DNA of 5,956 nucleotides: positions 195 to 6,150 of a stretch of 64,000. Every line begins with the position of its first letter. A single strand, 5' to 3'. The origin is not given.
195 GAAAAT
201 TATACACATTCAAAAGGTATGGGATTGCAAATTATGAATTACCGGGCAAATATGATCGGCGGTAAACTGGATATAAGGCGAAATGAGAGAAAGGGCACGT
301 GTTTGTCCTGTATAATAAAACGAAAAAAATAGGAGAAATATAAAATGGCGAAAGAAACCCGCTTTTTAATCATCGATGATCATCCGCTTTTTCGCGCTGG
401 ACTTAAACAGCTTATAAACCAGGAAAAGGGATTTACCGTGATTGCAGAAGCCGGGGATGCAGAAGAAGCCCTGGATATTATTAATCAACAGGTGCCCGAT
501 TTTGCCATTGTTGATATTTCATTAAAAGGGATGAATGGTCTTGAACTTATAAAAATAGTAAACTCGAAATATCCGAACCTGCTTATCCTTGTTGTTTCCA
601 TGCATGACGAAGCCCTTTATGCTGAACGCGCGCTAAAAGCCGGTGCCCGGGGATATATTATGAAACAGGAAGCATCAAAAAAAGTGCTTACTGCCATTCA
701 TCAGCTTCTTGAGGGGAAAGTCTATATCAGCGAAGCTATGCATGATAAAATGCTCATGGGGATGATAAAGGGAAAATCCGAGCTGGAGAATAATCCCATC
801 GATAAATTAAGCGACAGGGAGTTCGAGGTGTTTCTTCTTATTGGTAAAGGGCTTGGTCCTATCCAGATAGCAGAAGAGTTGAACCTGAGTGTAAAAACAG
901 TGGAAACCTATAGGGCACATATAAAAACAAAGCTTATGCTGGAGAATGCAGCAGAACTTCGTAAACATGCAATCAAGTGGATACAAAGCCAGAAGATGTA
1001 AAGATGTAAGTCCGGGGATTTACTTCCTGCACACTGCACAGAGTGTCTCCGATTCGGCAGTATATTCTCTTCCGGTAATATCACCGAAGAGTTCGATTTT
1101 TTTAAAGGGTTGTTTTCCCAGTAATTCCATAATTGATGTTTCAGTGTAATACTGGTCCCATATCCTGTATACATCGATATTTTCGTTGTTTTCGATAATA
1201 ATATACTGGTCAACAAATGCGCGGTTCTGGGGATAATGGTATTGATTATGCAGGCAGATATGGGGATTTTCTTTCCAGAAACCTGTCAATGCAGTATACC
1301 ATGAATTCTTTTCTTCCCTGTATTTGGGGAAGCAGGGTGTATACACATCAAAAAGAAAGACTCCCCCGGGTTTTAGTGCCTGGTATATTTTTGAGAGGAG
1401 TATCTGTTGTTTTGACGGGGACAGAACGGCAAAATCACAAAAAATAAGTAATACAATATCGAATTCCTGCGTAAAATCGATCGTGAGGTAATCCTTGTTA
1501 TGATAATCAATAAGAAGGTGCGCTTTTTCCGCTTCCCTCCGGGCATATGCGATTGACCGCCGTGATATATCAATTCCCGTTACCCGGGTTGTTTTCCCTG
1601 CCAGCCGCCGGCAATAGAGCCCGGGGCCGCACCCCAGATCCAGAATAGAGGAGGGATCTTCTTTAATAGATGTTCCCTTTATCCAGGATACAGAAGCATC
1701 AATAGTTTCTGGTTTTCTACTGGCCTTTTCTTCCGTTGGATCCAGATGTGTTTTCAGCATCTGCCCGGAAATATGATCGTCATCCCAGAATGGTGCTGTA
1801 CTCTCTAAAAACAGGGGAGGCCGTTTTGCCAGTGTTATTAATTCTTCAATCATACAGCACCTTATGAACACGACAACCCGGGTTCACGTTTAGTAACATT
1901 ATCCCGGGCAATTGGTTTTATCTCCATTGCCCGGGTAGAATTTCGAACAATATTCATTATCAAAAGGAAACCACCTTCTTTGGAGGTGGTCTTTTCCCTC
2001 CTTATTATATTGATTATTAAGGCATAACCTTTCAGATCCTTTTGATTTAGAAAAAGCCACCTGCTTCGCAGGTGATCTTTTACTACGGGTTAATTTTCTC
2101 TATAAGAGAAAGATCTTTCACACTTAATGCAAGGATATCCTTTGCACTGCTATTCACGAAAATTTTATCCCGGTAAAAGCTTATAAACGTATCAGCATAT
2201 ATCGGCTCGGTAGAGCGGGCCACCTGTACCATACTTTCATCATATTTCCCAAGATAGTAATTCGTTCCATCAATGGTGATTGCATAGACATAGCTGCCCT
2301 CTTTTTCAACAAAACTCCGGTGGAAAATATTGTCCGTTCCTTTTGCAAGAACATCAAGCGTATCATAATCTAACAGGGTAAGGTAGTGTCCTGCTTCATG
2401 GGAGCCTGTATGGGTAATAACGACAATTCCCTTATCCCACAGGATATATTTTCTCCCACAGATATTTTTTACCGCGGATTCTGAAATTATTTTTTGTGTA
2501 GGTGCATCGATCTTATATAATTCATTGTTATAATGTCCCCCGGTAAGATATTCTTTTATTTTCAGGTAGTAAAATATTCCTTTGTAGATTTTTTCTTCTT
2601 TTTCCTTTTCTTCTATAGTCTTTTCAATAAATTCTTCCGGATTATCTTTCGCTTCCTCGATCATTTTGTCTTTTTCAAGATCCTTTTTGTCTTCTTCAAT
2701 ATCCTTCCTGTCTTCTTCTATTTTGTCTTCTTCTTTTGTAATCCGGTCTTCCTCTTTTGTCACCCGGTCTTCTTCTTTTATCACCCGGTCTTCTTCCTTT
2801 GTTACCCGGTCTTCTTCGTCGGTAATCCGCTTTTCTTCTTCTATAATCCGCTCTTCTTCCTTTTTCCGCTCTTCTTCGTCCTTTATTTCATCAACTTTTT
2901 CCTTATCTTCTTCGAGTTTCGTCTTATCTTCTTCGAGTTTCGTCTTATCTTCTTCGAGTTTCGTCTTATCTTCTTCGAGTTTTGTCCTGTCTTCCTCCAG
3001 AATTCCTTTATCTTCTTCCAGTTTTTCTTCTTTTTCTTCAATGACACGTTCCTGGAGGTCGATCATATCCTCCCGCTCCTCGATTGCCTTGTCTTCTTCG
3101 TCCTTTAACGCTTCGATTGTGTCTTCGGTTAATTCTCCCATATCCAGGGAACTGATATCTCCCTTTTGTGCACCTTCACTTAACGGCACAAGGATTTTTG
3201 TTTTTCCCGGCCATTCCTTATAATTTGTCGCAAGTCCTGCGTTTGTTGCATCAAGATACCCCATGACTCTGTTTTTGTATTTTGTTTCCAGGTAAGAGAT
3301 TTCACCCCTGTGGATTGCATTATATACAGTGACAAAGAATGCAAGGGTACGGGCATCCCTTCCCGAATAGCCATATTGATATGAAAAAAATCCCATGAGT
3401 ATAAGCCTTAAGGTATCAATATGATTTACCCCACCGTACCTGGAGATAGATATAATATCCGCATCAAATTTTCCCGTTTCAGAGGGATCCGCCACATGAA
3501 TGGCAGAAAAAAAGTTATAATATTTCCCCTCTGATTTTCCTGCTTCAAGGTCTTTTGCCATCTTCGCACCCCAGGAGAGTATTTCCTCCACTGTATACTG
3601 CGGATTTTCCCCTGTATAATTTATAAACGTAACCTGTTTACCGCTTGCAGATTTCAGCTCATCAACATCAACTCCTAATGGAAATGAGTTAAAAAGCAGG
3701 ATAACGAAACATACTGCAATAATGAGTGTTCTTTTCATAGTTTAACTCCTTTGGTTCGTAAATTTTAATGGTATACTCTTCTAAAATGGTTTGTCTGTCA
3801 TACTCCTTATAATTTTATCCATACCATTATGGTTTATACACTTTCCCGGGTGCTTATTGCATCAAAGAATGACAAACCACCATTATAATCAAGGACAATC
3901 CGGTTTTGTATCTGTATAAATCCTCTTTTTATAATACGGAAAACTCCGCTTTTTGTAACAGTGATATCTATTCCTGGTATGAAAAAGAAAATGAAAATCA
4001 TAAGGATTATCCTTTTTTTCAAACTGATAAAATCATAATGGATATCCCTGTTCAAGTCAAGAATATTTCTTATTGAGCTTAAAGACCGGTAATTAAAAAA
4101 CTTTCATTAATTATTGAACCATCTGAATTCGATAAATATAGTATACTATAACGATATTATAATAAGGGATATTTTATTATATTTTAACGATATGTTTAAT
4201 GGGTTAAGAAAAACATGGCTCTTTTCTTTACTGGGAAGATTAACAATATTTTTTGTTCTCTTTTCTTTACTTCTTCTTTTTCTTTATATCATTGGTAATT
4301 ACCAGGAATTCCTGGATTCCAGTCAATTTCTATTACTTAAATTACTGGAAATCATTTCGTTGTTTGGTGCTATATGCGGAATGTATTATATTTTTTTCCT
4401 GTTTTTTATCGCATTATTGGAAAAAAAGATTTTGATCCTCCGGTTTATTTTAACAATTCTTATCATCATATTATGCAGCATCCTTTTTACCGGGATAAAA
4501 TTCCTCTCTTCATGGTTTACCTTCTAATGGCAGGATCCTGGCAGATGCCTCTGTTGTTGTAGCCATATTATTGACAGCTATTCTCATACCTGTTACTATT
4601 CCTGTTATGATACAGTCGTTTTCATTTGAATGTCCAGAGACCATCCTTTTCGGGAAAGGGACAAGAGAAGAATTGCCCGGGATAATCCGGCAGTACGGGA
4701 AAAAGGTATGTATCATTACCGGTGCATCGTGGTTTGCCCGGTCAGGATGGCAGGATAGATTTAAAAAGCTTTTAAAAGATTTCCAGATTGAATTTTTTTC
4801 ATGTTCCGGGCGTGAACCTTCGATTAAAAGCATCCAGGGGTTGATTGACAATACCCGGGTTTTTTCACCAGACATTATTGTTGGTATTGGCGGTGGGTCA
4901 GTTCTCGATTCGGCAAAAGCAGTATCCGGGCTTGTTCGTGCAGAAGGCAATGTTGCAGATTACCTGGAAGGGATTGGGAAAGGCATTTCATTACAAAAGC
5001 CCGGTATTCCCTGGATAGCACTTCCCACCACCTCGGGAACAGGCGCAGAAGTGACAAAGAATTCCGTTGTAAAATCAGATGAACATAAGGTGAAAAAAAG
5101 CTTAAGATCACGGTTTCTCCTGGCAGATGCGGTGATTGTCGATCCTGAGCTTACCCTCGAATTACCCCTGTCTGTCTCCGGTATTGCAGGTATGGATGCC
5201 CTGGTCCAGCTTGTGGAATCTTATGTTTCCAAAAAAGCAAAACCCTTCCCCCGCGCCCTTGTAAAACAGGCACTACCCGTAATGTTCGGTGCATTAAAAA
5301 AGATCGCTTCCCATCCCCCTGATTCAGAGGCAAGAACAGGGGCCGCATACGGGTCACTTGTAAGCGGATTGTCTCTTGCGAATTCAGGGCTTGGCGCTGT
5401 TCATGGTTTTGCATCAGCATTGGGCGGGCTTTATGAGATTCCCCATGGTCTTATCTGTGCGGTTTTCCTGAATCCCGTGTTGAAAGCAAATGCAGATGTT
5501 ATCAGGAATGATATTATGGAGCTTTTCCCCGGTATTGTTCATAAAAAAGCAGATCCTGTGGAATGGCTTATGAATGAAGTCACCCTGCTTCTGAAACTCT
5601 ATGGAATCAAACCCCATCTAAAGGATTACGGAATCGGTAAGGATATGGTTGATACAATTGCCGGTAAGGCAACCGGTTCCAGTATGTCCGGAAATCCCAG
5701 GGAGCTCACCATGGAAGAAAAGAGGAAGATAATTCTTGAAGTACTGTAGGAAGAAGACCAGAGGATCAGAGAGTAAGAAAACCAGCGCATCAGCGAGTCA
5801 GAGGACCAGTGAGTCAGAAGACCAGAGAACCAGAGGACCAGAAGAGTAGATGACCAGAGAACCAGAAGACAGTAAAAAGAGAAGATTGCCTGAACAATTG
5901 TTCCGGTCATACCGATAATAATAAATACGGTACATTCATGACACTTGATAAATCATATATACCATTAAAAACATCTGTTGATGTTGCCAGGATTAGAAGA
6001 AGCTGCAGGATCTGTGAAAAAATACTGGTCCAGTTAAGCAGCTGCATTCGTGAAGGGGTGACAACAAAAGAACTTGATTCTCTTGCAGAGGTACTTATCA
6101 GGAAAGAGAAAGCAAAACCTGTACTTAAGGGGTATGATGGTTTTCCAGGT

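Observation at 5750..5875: T-depleted polypurine array with strict 8-nt periodicity (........-like, about 14 units) starting 1 nt after the adh stop codon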

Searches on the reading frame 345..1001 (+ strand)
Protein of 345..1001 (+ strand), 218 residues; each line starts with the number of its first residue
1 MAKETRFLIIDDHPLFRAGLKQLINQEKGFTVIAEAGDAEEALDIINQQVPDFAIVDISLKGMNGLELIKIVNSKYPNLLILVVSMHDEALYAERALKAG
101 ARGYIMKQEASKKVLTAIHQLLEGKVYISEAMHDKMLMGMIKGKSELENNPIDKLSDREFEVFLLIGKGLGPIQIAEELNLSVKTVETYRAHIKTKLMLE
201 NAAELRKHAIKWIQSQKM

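Call 58: search_protein_families(library=pfam, proteins=[window:345-1001:+], max_evalue=0.00001)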
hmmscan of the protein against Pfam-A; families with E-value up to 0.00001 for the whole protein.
window:345-1001:+ (218 aa): 3 families
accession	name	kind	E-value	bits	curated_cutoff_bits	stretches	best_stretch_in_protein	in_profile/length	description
PF00072.30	Response_reg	-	6.5e-28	97.6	30.2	1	8-118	2-110/111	Response regulator receiver domain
PF00196.25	GerE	-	1.3e-13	50.8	23.5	1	154-205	2-53/57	Bacterial regulatory proteins, luxR family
PF08281.18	Sigma70_r4_2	-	1.9e-06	27.8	25.7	1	152-197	8-54/54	Sigma-70, region 4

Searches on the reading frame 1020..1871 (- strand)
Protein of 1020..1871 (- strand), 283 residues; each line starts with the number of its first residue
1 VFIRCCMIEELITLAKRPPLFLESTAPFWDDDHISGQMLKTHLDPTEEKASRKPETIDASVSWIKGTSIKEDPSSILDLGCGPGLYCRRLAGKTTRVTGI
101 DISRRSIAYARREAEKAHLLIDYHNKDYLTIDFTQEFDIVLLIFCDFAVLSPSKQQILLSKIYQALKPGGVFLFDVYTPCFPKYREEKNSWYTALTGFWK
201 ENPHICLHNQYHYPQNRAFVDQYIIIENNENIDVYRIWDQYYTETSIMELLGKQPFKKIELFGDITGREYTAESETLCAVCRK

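Call 58: search_protein_families(library=pfam, proteins=[window:1020-1871:-], max_evalue=0.00001)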
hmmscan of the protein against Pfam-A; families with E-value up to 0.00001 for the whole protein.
window:1020-1871:- (283 aa): 7 families
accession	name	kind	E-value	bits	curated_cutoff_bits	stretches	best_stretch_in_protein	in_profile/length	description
PF13649.12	Methyltransf_25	-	4.5e-21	75.8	27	1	76-170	1-97/97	Methyltransferase domain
PF08241.18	Methyltransf_11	-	2.7e-16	60.4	21.2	1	77-174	1-95/95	Methyltransferase domain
PF13847.12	Methyltransf_31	-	1.5e-15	57.6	27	1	74-191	5-129/145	Methyltransferase domain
PF13489.12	Methyltransf_23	-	1.3e-12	48.2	27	1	70-209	20-146/164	Methyltransferase domain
PF08242.18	Methyltransf_12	-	2.1e-12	48.1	30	1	77-172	1-98/98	Methyltransferase domain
PF05401.17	NodS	-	2.9e-06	27.7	24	1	71-174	42-144/201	Nodulation protein S (NodS)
PF02353.26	CMAS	-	4.7e-06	26.5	27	1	74-189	64-179/273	Mycolic acid cyclopropane synthetase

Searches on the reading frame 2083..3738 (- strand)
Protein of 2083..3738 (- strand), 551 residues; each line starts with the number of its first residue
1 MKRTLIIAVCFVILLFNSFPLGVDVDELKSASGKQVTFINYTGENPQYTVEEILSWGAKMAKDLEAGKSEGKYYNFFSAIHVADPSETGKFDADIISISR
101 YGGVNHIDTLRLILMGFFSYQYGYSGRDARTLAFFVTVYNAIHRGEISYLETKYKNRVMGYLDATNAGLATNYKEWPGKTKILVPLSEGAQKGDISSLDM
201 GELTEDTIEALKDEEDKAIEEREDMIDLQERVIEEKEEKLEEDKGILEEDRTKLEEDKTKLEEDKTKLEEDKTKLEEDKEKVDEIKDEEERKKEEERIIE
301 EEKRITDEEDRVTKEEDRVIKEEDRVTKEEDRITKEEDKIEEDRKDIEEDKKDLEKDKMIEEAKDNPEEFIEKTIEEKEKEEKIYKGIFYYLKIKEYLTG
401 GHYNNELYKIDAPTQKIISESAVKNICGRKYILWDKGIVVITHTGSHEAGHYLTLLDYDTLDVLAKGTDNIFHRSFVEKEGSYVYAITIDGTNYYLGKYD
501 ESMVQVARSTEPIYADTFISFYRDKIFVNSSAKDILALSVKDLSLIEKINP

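Call 8: search_protein_families(library=pfam, proteins=[window:2083-3738:-])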
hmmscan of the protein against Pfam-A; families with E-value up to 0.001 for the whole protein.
window:2083-3738:- (551 aa): 1 family
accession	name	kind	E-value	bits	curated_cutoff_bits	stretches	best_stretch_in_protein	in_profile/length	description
PF05262.16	Borrelia_P83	-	9.1e-69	232.6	33.6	1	32-512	7-482/489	Borrelia P83/100 protein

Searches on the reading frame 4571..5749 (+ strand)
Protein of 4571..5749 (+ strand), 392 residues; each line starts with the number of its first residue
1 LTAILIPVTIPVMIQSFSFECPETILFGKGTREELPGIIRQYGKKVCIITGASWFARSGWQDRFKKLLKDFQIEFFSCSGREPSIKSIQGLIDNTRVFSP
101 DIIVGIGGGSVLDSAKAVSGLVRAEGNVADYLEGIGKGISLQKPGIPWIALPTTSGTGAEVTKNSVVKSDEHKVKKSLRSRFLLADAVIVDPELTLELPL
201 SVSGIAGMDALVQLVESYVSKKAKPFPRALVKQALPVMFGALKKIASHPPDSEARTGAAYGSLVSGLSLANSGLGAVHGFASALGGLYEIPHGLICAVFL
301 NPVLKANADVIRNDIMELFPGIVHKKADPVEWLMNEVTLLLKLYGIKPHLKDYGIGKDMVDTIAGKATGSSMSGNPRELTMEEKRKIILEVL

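Call 8: search_protein_families(library=pfam, proteins=[window:4571-5749:+])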
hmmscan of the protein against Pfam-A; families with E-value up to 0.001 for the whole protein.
window:4571-5749:+ (392 aa): 3 families
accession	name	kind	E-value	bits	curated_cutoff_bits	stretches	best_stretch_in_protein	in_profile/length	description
PF00465.25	Fe-ADH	-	9.6e-43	146.1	31.3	1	22-192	1-168/168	Iron-containing alcohol dehydrogenase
PF25137.1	ADH_Fe_C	-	2e-31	109.6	27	1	206-388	4-190/194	Fe-containing alcohol dehydrogenase family, C-terminal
PF13685.12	Fe-ADH_2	-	6.7e-06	26.6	28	1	28-121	3-96/149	Iron-containing alcohol dehydrogenase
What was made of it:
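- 5747..5749 (+): TAG stop codon of the Fe-dependent alcohol dehydrogenase gene (4607-5749). Pfam Fe-ADH and ADH_Fe_C (call 8).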

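Call 9: find_encoding_contigs(protein=window:4571-5746:+, flank=10000, max_places=6)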
Protein window:4571-5746:+ (392 aa): no gene with exactly this product is on record in the collection.

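Call 20: find_homologous_proteins(query=window:4607-5746:+, max_evalue=1e-30)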
Query window:4607-5746:+ (380 aa): 2229 proteins with E <= 1e-30 among 8000 candidates; the best 120 are listed.
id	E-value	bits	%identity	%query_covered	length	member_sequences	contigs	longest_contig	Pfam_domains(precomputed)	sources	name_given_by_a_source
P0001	6.5e-248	840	100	100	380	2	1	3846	PF13685.13,PF25137.1,PF00465.26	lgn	-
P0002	2.3e-185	634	79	94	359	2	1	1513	PF13685.13,PF25137.1,PF00465.26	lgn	-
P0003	1.3e-177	609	72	100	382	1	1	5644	PF13685.13,PF25137.1,PF00465.26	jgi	jgi:alcohol dehydrogenase class IV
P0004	3.1e-164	565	68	100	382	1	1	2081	PF13685.13,PF25137.1,PF00465.26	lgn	-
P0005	1.1e-148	514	62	99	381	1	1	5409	PF13685.13,PF25137.1,PF00465.26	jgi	jgi:alcohol dehydrogenase class IV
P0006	1.3e-139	484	57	100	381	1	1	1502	PF13685.13,PF25137.1,PF00465.26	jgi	jgi:alcohol dehydrogenase class IV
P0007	6.5e-139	481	58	100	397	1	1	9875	PF13685.13,PF25137.1,PF00465.26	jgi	jgi:alcohol dehydrogenase class IV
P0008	1.6e-136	473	59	100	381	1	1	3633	PF25137.1,PF00465.26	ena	-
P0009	5.0e-135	469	56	100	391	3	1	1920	PF13685.13,PF25137.1,PF00465.26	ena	-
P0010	2.8e-134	466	55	100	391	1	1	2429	PF13685.13,PF25137.1,PF00465.26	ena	-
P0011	1.2e-133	464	54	100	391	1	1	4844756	PF13685.13,PF25137.1,PF00465.26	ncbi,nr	ncbi:MAG: iron-containing alcohol dehydrogenase [Spirochaetaceae bacterium]|nr:MAG: iron-containing 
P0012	5.2e-133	462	55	100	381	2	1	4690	PF13685.13,PF25137.1,PF00465.26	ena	-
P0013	2.5e-131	456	55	100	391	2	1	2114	PF13685.13,PF25137.1,PF00465.26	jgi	jgi:alcohol dehydrogenase class IV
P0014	5.0e-131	455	52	100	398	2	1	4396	PF13685.13,PF25137.1,PF00465.26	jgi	jgi:alcohol dehydrogenase class IV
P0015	1.8e-130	454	56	100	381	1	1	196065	PF13685.13,PF25137.1,PF00465.26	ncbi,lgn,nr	ncbi:MAG: iron-containing alcohol dehydrogenase [Spirochaetales bacterium]|nr:iron-containing alcoho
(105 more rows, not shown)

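Call 21: find_encoding_contigs(protein=P0003, flank=10000, max_places=3)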
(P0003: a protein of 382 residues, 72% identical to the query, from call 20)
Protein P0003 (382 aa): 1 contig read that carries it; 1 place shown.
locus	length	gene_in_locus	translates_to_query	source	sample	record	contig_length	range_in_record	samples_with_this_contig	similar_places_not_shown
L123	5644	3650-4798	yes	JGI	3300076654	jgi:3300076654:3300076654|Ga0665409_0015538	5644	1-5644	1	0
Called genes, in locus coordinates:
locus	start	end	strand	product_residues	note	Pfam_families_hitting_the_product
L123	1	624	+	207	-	?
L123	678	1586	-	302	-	PF00669:Flagellin_N, PF00700:Flagellin_C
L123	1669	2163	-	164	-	PF11969:DcpS_C, PF01230:HIT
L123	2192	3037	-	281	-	-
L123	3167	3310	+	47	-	-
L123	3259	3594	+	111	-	-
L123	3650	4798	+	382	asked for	PF00465:Fe-ADH, PF13685:Fe-ADH_2 (faint), PF25137:ADH_Fe_C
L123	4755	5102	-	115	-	-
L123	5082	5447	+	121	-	-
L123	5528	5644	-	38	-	?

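Call 22: find_encoding_contigs(protein=P0005, flank=10000, max_places=3)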
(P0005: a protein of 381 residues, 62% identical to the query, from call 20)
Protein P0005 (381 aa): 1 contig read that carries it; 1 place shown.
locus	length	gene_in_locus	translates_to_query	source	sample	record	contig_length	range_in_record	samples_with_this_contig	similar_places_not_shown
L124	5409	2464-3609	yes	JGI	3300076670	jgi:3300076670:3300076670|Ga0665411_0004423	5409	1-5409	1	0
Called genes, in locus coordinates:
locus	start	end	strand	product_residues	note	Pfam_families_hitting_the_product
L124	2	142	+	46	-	?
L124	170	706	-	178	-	PF11969:DcpS_C, PF01230:HIT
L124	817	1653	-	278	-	-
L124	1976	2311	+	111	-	-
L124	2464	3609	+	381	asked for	PF00465:Fe-ADH, PF13685:Fe-ADH_2 (weak), PF25137:ADH_Fe_C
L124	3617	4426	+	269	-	PF00557:Peptidase_M24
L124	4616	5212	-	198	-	-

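Call 23: find_encoding_contigs(protein=P0004, flank=10000, max_places=3)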
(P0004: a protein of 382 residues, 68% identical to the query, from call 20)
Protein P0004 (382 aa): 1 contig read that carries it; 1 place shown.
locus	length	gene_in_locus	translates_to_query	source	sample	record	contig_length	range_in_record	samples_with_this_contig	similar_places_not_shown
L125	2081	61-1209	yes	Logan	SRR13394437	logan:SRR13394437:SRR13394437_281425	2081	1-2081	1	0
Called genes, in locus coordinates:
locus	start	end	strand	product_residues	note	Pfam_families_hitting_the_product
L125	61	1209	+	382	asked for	PF00465:Fe-ADH, PF13685:Fe-ADH_2, PF25137:ADH_Fe_C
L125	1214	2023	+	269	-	PF00557:Peptidase_M24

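Call 72: find_encoding_contigs(protein=P0002, flank=10000, max_places=3)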
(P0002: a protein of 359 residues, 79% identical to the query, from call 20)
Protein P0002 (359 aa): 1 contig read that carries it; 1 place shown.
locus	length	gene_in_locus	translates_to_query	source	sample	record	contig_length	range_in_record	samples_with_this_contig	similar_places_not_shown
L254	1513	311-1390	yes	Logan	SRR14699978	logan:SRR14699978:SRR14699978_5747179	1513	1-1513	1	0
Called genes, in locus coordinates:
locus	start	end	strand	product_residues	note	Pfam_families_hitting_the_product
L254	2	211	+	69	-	?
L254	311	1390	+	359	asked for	PF00465:Fe-ADH, PF13685:Fe-ADH_2 (weak), PF25137:ADH_Fe_C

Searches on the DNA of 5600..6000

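Call 61: search_rna_families(source=window, start=5600, end=6000, threshold=evalue, max_evalue=1)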
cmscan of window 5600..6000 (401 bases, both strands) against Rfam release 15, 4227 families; matches with E-value up to 1: 0.
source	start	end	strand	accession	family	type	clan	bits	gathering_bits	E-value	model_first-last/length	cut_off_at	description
